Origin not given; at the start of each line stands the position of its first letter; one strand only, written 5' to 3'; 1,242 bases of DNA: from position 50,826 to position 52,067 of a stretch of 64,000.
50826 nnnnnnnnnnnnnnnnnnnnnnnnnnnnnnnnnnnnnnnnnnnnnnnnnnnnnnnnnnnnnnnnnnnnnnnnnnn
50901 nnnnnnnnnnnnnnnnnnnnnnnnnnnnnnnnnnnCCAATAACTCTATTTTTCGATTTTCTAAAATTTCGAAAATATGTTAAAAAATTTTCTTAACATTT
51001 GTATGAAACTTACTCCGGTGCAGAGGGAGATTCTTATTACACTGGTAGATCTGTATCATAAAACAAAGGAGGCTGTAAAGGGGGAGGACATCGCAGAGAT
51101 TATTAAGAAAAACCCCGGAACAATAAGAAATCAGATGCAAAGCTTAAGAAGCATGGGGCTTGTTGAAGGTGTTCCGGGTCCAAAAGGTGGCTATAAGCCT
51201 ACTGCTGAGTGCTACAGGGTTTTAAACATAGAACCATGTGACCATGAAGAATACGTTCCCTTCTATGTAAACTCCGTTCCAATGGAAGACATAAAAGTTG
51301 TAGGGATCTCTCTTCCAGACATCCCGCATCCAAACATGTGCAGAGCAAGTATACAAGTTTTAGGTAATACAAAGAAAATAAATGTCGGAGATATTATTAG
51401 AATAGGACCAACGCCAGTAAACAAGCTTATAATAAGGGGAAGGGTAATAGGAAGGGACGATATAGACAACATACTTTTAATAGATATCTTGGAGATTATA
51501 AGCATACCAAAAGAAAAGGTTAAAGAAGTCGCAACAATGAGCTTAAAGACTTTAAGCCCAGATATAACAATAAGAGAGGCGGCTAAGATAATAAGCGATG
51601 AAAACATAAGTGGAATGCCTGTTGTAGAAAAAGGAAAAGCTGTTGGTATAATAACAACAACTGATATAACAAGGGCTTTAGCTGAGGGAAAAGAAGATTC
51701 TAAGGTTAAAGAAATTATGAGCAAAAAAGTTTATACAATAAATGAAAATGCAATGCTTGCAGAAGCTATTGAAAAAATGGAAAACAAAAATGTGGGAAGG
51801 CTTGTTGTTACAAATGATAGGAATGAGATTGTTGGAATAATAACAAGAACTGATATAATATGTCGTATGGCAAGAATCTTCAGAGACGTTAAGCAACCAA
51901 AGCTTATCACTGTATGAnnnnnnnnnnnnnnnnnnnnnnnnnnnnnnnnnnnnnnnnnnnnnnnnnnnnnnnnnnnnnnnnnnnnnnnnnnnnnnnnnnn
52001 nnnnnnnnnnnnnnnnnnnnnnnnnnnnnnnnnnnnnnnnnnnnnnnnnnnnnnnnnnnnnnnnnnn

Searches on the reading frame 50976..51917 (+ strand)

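Call 47: search_protein_families(library=pfam, proteins=[window:50976-51917:+], max_evalue=0.00001)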
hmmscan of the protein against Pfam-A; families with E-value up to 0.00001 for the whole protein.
window:50976-51917:+ (313 aa): 3 families
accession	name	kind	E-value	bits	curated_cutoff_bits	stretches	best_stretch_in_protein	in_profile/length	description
PF03444.21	HrcA_DNA-bdg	-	7.8e-37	125.2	21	1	11-86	1-76/79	Winged helix-turn-helix transcription repressor, HrcA DNA-binding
PF00571.33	CBS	-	2.6e-31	108.1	24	2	244-296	1-53/57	CBS domain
PF02082.26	Rrf2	-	2.1e-08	34.8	30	1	22-74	11-64/132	Iron-dependent Transcriptional regulator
